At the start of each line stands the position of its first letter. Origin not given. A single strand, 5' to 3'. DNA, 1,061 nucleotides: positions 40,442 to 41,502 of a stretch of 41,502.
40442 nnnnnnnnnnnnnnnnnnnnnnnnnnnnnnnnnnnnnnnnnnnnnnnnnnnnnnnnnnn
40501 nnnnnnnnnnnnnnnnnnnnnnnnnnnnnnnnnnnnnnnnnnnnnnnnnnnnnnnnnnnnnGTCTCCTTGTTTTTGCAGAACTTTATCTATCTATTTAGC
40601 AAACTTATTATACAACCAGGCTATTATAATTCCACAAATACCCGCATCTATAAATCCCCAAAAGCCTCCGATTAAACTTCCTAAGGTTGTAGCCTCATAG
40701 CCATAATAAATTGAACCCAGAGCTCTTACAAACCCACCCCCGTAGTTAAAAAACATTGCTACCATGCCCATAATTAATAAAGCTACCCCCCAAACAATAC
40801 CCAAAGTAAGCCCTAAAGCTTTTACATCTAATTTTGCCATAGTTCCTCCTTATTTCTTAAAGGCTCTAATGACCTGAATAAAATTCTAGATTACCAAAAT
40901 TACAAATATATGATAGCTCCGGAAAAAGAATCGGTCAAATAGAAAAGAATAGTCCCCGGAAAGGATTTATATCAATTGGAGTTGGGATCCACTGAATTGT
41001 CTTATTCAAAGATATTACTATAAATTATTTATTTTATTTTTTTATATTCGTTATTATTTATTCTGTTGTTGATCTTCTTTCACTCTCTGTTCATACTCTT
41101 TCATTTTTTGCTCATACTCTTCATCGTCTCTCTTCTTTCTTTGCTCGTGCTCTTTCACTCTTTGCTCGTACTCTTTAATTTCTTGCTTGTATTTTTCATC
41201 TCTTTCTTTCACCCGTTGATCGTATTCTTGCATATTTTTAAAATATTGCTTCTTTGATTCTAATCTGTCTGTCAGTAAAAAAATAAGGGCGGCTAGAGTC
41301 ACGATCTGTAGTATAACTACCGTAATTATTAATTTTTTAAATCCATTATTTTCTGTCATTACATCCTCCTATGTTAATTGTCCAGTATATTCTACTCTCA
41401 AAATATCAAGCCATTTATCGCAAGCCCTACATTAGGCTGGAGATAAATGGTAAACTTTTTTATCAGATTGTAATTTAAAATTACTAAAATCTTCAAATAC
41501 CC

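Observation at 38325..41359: Self-contained envelope gene cluster bounded by terminators; all products are membrane proteins or lipoproteins of unknown function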

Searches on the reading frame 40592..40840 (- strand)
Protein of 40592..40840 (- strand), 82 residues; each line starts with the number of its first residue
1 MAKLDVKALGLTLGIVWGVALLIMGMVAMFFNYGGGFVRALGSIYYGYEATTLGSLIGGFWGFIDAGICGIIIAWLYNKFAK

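Call 5: search_protein_families(library=pfam, max_evalue=1, proteins=[window:40592-40840:-])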
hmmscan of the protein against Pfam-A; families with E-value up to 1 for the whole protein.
window:40592-40840:- (82 aa): 0 families

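Call 11: search_protein_families(library=ncbifam, max_evalue=0.1, proteins=[window:40592-40840:-])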
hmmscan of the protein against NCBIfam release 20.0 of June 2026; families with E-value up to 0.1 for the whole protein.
window:40592-40840:- (82 aa): 1 family
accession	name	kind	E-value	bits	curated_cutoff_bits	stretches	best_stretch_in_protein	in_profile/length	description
NF037947.1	holin_4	subfamily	5.4e-27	94.1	70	1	4-78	1-75/75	bacteriophage holin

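Call 26: search_protein_families(library=phrogs, max_evalue=0.01, proteins=[window:40592-40840:-])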
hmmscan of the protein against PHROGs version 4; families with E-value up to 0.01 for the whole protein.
window:40592-40840:- (82 aa): 0 families

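Call 52: search_dna_similar(query=window:40592-40840:-, collection=phages, mode=protein, max_evalue=0.001, max_rows=15)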
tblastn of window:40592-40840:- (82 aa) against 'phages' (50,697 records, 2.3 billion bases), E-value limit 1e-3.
No match.

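Call 55: find_homologous_proteins(query=window:40592-40840:-, max_evalue=0.001)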
Query window:40592-40840:- (82 aa): 62 proteins with E <= 0.001 among 69 candidates.
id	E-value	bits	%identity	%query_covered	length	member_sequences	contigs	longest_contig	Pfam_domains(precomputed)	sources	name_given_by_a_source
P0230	1.3e-44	168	100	100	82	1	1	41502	-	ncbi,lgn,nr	ncbi:MAG: bacteriophage holin [Candidatus Omnitrophica bacterium]|nr:bacteriophage holin [Candidatus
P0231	1.1e-35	139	80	100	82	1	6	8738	-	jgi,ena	-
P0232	5.0e-35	137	84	100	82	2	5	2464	-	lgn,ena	-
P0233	2.0e-34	135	78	100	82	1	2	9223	-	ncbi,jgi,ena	-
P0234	8.6e-34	133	78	100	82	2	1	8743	-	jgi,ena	-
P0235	3.2e-33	131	78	100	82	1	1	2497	-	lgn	-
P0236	3.7e-33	131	80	100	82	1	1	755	-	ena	-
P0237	3.0e-32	128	74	100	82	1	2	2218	-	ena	-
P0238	5.2e-31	124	79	98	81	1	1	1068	-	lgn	-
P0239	6.1e-30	121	74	100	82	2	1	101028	-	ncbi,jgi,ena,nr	ncbi:MAG: bacteriophage holin [Candidatus Kaelpia imicola]|nr:bacteriophage holin [Candidatus Kaelpi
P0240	3.1e-29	119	70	100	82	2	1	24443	-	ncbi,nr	ncbi:MAG: bacteriophage holin [Candidatus Saelkia tenebricola]|nr:bacteriophage holin [Candidatus Sa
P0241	4.0e-29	118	68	100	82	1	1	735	-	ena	-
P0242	1.7e-28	116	71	100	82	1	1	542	-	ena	-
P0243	4.1e-28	115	68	100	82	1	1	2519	-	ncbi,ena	-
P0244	1.6e-27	113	71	100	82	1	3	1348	-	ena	-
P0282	1.6e-21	94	57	100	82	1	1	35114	-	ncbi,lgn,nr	ncbi:MAG: bacteriophage holin [Candidatus Omnitrophica bacterium]|nr:bacteriophage holin [Candidatus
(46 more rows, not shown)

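Call 57: find_encoding_contigs(protein=P0239, flank=4000, max_places=1)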
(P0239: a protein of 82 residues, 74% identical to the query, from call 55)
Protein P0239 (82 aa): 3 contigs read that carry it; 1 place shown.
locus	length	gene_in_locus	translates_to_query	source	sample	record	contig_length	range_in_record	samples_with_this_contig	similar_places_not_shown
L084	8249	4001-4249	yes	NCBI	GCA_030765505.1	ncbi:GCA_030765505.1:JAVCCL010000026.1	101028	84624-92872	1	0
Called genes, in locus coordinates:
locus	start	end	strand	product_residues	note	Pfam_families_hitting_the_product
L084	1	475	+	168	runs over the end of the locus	-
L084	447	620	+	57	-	-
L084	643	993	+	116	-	-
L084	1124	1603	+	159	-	PF00160:Pro_isomerase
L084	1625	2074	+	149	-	-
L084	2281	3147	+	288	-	-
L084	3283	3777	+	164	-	PF04461:YajQ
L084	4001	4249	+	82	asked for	-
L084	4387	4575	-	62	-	-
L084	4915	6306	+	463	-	PF02689:Herpes_Helicase (faint), PF05970:PIF1, PF13245:AAA_19, PF13604:AAA_30, PF13401:AAA_22 (weak), PF21530:Pif1_2B_dom (weak), PF13538:UvrD_C_2 (weak)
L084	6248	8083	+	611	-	PF00009:GTP_EFTU, PF01926:MMR_HSR1 (weak), PF22042:EF-G_D2, PF03144:GTP_EFTU_D2, PF00679:EFG_C, PF21018:BipA_C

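Call 58: find_encoding_contigs(protein=P0240, flank=4000, max_places=1)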
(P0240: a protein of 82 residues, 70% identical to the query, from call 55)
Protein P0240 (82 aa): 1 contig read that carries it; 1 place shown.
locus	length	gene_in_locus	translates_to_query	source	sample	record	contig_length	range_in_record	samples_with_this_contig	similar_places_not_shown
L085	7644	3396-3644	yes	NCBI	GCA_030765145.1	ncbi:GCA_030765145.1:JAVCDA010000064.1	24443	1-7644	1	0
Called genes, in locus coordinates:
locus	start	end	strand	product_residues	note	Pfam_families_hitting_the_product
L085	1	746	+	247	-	?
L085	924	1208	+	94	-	PF01541:GIY-YIG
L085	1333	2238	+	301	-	-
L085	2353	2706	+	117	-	-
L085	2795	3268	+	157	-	PF00160:Pro_isomerase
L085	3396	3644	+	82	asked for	-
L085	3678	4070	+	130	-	-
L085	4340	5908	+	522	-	-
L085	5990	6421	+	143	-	-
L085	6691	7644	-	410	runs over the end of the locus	-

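Call 59: find_encoding_contigs(protein=P0282, flank=4000, max_places=1)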
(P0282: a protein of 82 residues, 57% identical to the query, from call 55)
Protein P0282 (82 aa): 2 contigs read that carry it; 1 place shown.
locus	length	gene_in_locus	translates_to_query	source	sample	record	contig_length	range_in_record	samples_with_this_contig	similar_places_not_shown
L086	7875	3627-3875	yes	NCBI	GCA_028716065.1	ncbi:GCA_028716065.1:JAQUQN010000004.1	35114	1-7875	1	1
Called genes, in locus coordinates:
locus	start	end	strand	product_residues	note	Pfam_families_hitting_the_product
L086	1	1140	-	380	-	PF00171:Aldedh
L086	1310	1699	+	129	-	-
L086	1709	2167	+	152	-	-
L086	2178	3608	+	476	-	PF21088:MS_channel_1st (weak), PF00924:MS_channel_2nd, PF21082:MS_channel_3rd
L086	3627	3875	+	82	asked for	-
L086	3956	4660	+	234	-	-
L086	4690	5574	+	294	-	PF08269:dCache_2, PF17200:sCache_2, PF17201:Cache_3-Cache_2 (weak), PF17200:sCache_2, PF08269:dCache_2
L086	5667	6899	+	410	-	PF01734:Patatin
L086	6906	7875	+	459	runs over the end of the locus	PF12913:SH3_6, PF00877:NLPC_P60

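Call 80: search_protein_families(library=padloc, max_evalue=0.001, proteins=[window:40592-40840:-])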
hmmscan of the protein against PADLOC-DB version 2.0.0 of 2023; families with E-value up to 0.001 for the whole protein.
window:40592-40840:- (82 aa): 0 families

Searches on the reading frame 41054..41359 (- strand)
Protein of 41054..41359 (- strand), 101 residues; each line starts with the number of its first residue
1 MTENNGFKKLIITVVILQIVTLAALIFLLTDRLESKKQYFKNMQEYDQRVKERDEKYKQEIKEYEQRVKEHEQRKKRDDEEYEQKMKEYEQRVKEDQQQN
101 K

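Call 5: search_protein_families(library=pfam, max_evalue=1, proteins=[window:41054-41359:-])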
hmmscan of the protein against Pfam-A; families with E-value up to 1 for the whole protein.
window:41054-41359:- (101 aa): 25 families
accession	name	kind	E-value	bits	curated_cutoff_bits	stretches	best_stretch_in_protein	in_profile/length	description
PF14584.11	DUF4446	-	0.0081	16.6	27.4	1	10-88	2-81/150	Protein of unknown function (DUF4446)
PF06783.16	UPF0239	-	0.011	16.4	25.4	1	16-77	30-88/88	Uncharacterised protein family (UPF0239)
PF20503.3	DUF6730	-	0.021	16.2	27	1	26-95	8-75/82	Family of unknown function (DUF6730)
PF16118.10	DUF4834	-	0.039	15.3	27.8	1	11-91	11-87/99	Domain of unknown function (DUF4834)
PF03348.21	Serinc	-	0.042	13.2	24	1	12-88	286-364/434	Serine incorporator (Serinc)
PF01770.24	Folate_carrier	-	0.051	12.7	27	1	9-82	162-233/412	Reduced folate carrier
PF15141.11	UQCC3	-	0.057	13.8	33.6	1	7-59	4-58/87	Ubiquinol-cytochrome-c reductase complex assembly factor 3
PF24027.1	DUF7338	-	0.062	13.4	27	1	13-69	18-74/180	Family of unknown function (DUF7338)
PF22251.1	PFF1_TM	-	0.067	13.1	32.3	1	15-93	101-188/300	Vacuolar membrane protease, transmembrane domain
PF02535.28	Zip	-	0.069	12.8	35.1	1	14-97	75-160/323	ZIP Zinc transporter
PF02487.23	CLN3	-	0.086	12.3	31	1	10-93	147-231/395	CLN3 protein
PF06237.18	SLC52_ribofla_tr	-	0.11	12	27.9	1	7-83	190-266/429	Solute carrier family 52, riboflavin transporter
PF06810.17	Phage_scaffold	-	0.13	12.7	35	1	36-99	24-85/170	Phage capsid assembly scaffolding protein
PF15807.10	MAP17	-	0.15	12.6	29.6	1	12-91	37-116/122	Membrane-associated protein 117 kDa, PDZK1-interacting protein 1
PF14296.11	O-ag_pol_Wzy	-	0.18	10.9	26.6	1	4-46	86-130/468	O-antigen polysaccharide polymerase Wzy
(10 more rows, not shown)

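Call 11: search_protein_families(library=ncbifam, max_evalue=0.1, proteins=[window:41054-41359:-])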
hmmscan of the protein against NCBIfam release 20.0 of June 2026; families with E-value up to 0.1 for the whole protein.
window:41054-41359:- (101 aa): 11 families
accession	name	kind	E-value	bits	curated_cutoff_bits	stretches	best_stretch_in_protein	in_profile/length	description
TIGR04402.2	mob_CxxC_CxxC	subfamily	0.00037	20.8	70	1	7-92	57-145/180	mobilome CxxCx(11)CxxC protein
TIGR02205.1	septum_zipA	equivalog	0.0015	18.6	119.65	1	10-95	2-93/284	cell division protein ZipA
NF042931.1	SAG1386_EF1546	equivalog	0.0023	18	80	1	10-84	33-106/158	SAG1386/EF1546 family surface-associated protein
NF047418.1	teichoic_AuxB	equivalog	0.0054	15.7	300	1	11-98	130-219/345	lipoteichoic acid stability factor AuxB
NF011429.0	PRK14857.1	equivalog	0.0086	16.5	77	1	19-92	14-87/91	TatA/E family twin arginine-targeting protein translocase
TIGR03928.1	T7_EssCb_Firm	equivalog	0.024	12.2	778.4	1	19-95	62-138/1296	type VII secretion protein EssC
NF008302.0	PRK11091.1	equivalog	0.038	12.1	838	1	11-99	56-146/779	aerobic respiration two-component sensor histidine kinase ArcB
NF038348.1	T2SS_HK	subfamily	0.039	12.4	450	1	12-97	216-301/574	histidine kinase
NF007454.0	PRK10019.1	subfamily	0.044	13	195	1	9-85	91-161/283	nickel/cobalt efflux transporter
NF041864.1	EpsV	equivalog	0.056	12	800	1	17-91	179-253/484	PCP family exopolysaccharide biosynthesis protein EpsV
NF033745.1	class_C_sortase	subfamily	0.072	12.8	160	1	15-97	2-90/220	class C sortase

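Call 26: search_protein_families(library=phrogs, max_evalue=0.01, proteins=[window:41054-41359:-])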
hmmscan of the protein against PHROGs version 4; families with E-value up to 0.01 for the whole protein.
window:41054-41359:- (101 aa): 1 family
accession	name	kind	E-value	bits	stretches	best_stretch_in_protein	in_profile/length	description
phrog_6631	-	unknown function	0.001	19.6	1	9-101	4-95/251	-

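Call 80: search_protein_families(library=padloc, max_evalue=0.001, proteins=[window:41054-41359:-])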
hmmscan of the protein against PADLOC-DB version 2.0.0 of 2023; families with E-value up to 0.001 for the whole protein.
window:41054-41359:- (101 aa): 1 family
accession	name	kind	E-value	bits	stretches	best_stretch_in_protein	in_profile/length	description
PDLC03794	RTasSLATT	-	0.0005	17.9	1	12-84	60-132/176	DRT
